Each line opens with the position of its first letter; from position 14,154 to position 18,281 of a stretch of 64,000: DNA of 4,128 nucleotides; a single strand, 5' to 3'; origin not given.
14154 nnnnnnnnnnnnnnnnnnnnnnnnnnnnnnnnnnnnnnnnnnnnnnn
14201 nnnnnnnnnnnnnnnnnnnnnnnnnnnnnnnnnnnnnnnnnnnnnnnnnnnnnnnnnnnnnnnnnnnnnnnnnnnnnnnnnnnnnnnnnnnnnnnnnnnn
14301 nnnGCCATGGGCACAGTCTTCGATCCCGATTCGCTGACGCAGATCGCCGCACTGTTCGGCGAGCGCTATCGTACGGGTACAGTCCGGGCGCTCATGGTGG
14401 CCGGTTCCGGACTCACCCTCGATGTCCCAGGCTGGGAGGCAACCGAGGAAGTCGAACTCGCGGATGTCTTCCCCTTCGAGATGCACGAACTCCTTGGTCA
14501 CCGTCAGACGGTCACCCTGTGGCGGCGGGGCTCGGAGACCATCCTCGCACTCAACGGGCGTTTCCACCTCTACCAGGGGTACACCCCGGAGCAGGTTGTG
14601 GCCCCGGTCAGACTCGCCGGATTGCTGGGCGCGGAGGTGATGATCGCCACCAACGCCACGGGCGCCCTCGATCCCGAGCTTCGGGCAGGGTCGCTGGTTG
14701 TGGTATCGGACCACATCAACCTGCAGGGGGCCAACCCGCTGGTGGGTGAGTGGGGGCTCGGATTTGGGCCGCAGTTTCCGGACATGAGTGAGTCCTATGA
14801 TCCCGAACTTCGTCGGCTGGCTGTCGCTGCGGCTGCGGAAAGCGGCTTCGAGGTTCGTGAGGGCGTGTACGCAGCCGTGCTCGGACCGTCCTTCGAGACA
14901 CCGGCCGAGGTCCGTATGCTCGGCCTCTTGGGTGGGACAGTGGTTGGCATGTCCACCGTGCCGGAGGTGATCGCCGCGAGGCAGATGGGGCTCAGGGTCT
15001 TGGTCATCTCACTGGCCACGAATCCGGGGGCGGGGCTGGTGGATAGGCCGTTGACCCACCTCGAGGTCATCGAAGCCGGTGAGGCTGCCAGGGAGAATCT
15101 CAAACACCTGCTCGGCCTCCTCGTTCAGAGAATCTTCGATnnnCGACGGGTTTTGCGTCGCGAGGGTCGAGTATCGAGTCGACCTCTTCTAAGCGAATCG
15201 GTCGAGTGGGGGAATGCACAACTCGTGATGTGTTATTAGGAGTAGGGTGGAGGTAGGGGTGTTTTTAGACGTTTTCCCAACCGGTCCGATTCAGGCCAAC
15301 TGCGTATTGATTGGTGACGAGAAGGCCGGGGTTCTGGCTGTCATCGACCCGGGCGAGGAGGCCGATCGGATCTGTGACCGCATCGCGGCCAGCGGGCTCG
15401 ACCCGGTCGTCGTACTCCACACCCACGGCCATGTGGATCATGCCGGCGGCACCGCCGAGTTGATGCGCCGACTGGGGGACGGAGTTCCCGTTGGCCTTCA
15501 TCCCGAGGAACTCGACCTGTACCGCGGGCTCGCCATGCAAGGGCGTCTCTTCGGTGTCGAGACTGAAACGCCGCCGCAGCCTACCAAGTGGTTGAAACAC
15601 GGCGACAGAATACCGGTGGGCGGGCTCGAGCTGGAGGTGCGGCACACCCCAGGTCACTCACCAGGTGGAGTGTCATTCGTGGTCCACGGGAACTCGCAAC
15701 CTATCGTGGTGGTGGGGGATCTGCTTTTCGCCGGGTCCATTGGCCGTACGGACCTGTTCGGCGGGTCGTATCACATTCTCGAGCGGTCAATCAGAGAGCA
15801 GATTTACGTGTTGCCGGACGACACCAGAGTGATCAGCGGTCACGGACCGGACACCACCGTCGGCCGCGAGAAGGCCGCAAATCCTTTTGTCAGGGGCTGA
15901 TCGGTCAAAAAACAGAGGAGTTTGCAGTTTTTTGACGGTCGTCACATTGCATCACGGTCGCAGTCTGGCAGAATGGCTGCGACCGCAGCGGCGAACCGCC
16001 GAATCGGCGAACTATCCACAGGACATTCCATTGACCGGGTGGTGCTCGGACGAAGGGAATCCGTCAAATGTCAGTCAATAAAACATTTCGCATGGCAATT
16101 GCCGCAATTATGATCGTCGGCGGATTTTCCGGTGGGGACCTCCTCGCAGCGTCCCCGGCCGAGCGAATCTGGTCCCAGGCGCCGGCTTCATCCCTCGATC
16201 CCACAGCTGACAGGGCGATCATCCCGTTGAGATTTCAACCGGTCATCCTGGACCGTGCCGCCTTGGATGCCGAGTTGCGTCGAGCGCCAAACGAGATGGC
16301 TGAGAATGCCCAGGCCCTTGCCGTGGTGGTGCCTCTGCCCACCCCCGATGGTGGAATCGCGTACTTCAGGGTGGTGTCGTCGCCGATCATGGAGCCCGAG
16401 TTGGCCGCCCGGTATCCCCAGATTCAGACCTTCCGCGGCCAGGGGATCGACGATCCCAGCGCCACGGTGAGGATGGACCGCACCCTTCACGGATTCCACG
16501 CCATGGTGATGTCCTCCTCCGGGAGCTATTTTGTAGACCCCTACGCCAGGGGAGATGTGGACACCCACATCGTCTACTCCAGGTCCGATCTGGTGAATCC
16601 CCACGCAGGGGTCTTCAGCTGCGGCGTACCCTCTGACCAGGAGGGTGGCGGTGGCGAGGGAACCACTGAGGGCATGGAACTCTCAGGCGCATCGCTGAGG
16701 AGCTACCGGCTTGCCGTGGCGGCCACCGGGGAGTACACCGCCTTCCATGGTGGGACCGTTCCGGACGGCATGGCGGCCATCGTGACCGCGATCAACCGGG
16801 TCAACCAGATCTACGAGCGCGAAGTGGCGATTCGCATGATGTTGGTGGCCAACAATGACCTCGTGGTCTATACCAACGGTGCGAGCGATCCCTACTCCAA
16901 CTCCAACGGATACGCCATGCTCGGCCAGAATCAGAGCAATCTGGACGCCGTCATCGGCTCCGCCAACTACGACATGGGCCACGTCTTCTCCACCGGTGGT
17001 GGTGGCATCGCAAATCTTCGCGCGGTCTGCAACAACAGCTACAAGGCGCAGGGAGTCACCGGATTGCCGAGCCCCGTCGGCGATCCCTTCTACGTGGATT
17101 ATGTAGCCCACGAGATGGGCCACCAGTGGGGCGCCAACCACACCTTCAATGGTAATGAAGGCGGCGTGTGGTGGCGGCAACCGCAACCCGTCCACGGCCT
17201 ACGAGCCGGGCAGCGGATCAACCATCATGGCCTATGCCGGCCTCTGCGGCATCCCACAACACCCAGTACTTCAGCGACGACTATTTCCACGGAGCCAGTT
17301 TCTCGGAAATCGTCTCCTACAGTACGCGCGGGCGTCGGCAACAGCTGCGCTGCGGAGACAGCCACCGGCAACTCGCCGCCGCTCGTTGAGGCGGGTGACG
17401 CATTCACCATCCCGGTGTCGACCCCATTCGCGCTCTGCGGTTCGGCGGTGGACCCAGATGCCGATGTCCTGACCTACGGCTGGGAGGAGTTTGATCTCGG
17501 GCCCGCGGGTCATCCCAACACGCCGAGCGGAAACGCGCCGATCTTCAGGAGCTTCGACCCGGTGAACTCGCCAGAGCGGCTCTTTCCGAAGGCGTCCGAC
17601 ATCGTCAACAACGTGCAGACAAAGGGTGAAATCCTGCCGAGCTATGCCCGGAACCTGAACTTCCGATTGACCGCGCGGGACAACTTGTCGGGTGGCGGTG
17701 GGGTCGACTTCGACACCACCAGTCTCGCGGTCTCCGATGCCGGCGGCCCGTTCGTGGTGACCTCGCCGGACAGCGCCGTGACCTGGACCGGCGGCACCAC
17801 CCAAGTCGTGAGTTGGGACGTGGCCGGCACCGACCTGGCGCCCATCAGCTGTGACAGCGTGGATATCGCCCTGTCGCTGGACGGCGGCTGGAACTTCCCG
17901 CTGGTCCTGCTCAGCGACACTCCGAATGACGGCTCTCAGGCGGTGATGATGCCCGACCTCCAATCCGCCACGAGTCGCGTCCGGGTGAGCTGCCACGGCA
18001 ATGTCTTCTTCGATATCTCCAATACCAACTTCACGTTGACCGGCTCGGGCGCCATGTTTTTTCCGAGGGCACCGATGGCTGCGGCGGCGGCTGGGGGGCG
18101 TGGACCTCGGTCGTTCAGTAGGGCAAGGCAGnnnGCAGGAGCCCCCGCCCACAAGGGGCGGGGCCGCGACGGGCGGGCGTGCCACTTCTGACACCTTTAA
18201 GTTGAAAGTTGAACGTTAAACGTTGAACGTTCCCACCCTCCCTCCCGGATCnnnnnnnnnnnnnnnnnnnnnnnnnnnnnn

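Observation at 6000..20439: Three paralogous secreted beta-propeller proteins share an uncharacterised ~230-aa C-terminal domain with long nucleotide identities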

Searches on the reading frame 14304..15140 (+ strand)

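Call 72: search_protein_families(library=pfam, proteins=[window:14304-15140:+], max_evalue=0.00001)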
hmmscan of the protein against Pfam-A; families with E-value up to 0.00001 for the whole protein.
window:14304-15140:+ (279 aa): 1 family
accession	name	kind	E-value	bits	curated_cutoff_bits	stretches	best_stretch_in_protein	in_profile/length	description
PF01048.26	PNP_UDP_1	-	1.3e-46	159.4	25.1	1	55-271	31-229/233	Phosphorylase superfamily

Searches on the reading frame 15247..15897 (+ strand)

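Call 72: search_protein_families(library=pfam, proteins=[window:15247-15897:+], max_evalue=0.00001)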
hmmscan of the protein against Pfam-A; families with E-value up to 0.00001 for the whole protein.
window:15247-15897:+ (217 aa): 2 families
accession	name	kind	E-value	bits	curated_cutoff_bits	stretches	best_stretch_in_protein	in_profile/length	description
PF00753.33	Lactamase_B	-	5.7e-26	92.1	22.7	1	13-199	2-196/196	Metallo-beta-lactamase superfamily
PF12706.13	Lactamase_B_2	-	4.3e-06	26.9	27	1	53-159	31-143/200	Beta-lactamase superfamily domain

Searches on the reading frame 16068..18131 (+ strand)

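Call 4: search_protein_families(library=pfam, proteins=[window:16068-18131:+], max_evalue=1)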
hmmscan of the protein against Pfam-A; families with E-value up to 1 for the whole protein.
window:16068-18131:+ (688 aa): 5 families
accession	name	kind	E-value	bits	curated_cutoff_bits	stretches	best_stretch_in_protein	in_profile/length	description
PF13582.12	Reprolysin_3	-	1.2e-28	100.5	22.4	1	235-359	1-123/123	Metallo-peptidase family M12B Reprolysin-like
PF13583.11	Reprolysin_4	-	5.7e-26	91.9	22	1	211-361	3-154/203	Metallo-peptidase family M12B Reprolysin-like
PF13574.12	Reprolysin_2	-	3e-24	86.4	27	1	236-363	6-146/195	Metallo-peptidase family M12B Reprolysin-like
PF13688.12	Reprolysin_5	-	6.3e-22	79.2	27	1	210-363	2-162/196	Metallo-peptidase family M12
PF10462.15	Peptidase_M66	-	0.42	10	20.6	1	331-364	176-214/306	Peptidase M66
